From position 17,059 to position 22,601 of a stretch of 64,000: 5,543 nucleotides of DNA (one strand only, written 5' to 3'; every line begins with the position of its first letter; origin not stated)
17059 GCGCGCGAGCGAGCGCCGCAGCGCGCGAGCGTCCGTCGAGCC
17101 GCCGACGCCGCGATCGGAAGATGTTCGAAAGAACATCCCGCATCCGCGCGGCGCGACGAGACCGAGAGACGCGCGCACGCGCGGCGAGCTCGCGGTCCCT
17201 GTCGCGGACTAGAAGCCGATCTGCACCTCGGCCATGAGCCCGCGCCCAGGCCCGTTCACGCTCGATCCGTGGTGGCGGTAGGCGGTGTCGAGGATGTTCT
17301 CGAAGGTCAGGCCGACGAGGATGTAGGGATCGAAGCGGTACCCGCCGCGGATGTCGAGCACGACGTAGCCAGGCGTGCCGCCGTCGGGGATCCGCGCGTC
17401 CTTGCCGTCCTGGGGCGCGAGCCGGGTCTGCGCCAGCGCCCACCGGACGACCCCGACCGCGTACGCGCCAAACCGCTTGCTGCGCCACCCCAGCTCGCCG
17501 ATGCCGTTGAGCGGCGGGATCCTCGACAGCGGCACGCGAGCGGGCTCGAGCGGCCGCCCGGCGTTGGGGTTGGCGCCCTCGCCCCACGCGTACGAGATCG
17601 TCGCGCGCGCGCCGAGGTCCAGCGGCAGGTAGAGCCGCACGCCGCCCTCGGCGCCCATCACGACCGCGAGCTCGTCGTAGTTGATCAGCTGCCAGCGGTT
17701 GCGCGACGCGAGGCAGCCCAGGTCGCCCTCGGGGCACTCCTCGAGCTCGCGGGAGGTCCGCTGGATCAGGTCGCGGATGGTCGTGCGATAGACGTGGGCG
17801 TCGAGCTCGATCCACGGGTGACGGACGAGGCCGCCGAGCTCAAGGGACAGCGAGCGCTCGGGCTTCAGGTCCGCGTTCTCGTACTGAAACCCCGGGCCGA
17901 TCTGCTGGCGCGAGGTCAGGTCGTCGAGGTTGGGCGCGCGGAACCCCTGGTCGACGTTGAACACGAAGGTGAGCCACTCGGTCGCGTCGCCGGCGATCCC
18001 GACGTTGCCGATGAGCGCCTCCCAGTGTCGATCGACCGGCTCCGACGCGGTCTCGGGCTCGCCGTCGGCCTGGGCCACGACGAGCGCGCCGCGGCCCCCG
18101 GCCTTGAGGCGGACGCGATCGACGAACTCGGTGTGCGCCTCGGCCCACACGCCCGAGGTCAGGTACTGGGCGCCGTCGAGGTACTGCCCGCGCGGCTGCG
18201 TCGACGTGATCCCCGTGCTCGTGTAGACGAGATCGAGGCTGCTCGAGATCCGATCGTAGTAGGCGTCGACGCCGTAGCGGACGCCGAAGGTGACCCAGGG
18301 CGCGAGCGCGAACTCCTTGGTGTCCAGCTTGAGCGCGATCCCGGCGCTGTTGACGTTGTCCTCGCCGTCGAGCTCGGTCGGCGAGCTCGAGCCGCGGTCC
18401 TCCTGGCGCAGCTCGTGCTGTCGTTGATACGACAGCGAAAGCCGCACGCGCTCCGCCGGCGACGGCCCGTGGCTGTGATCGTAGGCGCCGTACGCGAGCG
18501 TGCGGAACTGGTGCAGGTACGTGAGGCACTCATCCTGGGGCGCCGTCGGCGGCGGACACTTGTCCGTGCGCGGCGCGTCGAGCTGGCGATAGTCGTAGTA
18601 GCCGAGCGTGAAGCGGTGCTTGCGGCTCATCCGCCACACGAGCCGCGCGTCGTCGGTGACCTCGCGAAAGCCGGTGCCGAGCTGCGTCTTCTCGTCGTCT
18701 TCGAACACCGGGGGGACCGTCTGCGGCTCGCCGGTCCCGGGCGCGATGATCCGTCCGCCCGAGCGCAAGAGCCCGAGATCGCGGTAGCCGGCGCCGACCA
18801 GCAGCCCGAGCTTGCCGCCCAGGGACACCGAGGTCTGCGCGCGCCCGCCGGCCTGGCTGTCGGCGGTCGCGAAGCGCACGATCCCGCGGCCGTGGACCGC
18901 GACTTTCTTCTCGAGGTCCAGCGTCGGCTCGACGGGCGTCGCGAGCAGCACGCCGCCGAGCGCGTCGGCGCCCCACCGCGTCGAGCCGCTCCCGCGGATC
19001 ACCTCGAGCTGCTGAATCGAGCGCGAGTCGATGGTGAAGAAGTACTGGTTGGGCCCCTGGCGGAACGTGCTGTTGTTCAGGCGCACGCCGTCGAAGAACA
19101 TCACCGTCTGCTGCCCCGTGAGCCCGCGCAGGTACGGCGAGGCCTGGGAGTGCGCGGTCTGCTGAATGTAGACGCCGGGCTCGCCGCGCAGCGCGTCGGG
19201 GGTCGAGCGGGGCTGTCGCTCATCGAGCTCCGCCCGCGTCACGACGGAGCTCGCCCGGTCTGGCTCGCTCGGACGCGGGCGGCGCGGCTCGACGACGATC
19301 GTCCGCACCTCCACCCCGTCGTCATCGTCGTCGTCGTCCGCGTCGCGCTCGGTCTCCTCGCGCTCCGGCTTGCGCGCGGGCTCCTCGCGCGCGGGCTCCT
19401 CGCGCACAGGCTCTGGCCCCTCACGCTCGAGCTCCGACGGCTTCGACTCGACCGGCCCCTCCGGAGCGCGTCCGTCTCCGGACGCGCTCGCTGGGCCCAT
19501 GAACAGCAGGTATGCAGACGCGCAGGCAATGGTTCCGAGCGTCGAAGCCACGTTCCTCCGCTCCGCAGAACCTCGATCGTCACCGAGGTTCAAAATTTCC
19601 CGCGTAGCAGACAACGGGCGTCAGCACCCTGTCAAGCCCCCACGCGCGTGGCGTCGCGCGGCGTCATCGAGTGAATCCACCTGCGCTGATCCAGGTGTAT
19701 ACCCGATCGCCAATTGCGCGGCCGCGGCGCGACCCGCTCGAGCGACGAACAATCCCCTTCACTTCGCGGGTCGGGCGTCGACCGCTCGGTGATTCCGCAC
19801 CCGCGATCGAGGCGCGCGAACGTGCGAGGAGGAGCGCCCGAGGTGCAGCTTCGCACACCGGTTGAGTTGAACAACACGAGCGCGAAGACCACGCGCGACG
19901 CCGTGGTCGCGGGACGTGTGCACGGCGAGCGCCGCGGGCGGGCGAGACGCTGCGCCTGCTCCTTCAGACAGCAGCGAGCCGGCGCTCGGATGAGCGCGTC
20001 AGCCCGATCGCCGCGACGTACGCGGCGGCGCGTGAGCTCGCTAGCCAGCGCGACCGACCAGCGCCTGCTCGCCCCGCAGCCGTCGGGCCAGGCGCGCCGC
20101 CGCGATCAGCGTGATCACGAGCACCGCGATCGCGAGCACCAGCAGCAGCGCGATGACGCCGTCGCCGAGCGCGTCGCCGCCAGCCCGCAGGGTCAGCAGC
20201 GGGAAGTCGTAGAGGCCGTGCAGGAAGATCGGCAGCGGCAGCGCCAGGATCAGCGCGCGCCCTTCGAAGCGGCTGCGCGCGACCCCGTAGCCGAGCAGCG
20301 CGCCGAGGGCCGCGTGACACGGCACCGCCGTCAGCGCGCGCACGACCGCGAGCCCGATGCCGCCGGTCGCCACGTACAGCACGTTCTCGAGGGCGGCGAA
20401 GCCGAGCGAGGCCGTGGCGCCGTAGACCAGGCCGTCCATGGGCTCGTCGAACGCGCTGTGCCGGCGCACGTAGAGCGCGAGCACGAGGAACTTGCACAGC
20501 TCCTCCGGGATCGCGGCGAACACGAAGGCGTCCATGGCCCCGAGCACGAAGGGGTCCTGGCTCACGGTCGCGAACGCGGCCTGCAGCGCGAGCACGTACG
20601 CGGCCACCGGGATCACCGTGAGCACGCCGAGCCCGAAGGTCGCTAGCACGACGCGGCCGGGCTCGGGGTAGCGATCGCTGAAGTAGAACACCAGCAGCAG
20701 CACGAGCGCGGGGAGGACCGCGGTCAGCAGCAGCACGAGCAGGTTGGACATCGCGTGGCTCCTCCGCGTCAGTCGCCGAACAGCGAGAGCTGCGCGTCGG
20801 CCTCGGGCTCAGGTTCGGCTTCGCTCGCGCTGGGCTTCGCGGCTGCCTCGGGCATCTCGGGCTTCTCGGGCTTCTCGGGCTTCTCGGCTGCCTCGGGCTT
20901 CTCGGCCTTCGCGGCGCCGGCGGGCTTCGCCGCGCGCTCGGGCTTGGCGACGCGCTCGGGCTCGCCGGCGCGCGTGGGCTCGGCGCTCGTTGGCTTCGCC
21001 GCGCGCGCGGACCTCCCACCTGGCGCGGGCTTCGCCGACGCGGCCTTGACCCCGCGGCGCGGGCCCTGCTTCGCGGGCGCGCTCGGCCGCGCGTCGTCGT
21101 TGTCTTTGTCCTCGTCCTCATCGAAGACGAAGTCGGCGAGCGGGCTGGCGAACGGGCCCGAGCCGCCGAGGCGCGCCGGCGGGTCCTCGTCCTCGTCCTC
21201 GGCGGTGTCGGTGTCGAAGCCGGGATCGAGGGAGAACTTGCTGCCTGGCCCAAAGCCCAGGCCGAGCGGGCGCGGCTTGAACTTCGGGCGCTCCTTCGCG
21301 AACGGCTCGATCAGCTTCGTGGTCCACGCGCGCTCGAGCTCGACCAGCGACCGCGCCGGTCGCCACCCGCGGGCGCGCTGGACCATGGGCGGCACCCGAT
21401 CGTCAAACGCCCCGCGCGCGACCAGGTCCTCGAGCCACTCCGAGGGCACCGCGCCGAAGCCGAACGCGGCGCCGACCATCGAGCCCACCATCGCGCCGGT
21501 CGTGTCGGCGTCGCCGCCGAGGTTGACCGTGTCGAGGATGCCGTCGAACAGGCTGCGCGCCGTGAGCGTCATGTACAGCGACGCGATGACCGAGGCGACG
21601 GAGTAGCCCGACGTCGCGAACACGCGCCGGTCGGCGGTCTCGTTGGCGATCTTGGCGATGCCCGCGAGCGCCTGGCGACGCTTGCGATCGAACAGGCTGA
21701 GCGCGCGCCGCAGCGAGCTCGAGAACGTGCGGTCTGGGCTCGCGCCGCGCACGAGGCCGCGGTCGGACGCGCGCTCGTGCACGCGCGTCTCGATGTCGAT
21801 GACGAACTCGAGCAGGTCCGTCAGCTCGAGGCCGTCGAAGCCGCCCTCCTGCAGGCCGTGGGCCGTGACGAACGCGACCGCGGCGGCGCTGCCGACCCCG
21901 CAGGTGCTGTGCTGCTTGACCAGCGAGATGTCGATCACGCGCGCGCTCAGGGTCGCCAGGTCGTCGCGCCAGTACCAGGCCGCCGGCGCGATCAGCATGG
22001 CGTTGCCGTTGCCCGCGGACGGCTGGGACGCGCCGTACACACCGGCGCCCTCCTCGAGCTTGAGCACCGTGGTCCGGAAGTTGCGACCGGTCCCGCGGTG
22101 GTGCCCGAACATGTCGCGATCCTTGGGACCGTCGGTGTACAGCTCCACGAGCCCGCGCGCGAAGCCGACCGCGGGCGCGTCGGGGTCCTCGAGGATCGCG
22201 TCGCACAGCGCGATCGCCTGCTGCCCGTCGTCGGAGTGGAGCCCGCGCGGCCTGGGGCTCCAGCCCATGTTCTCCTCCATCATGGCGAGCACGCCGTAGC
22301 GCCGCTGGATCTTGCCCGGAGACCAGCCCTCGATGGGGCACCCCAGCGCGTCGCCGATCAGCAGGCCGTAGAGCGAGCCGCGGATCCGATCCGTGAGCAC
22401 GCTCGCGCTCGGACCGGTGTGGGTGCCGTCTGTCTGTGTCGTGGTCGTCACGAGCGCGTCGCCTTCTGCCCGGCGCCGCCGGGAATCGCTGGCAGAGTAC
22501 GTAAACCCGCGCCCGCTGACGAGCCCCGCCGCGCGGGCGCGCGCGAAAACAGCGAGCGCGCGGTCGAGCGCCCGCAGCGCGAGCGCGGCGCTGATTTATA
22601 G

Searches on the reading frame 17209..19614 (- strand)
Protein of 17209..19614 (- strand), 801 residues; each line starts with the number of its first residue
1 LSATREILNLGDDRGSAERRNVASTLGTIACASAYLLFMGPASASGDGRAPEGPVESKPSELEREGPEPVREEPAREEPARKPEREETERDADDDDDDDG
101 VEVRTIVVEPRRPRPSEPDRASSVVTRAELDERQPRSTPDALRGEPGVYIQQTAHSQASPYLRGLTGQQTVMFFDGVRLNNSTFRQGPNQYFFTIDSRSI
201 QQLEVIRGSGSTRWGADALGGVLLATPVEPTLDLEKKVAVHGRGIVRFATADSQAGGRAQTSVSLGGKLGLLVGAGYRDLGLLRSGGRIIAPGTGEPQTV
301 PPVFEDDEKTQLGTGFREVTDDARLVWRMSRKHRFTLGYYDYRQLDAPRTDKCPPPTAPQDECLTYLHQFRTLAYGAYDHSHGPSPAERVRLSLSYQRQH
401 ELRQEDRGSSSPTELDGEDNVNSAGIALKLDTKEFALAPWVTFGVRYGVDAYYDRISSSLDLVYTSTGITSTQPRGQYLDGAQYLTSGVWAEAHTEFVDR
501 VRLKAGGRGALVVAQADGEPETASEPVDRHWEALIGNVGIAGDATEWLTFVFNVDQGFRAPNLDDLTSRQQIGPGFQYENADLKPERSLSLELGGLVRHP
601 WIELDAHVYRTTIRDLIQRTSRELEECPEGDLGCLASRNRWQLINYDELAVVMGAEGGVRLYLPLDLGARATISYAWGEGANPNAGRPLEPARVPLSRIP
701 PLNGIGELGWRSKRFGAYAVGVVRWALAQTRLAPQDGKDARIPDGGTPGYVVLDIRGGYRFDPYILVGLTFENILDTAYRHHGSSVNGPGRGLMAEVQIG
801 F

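Call 6: search_protein_families(library=pfam, proteins=[window:17209-19614:-], max_evalue=0.01)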
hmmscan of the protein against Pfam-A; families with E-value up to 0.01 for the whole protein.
window:17209-19614:- (801 aa): 2 families
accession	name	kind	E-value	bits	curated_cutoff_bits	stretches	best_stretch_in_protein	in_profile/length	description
PF00593.30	TonB_dep_Rec_b-barrel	-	2.4e-33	117.1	27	1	343-773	38-435/436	TonB dependent receptor-like, beta-barrel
PF07715.20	Plug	-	3.4e-22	79.4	23.9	1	120-222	7-107/107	TonB-dependent Receptor Plug Domain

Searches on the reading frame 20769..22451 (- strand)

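Call 6: search_protein_families(library=pfam, proteins=[window:20769-22451:-], max_evalue=0.01)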
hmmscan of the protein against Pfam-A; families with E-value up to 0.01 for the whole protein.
window:20769-22451:- (560 aa): 1 family
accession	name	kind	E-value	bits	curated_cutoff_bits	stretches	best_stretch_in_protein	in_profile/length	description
PF03747.19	ADP_ribosyl_GH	-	1.8e-48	166.1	26.2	1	25-338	1-287/287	ADP-ribosylglycohydrolase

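Call 7: search_protein_families(library=ncbifam, proteins=[window:20769-22451:-], max_evalue=0.01)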
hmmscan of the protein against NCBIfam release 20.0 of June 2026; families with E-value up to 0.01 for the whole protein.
window:20769-22451:- (560 aa): 2 families
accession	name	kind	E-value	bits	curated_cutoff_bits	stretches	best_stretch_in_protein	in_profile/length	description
TIGR02662.1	dinitro_DRAG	equivalog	3.9e-28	98.5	337.05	2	277-343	201-267/287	ADP-ribosyl-[dinitrogen reductase] hydrolase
NF041672.1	ADPriboarghdlase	equivalog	9.3e-17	60.8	490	2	274-346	273-345/361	ADP-ribosylarginine hydrolase Tri1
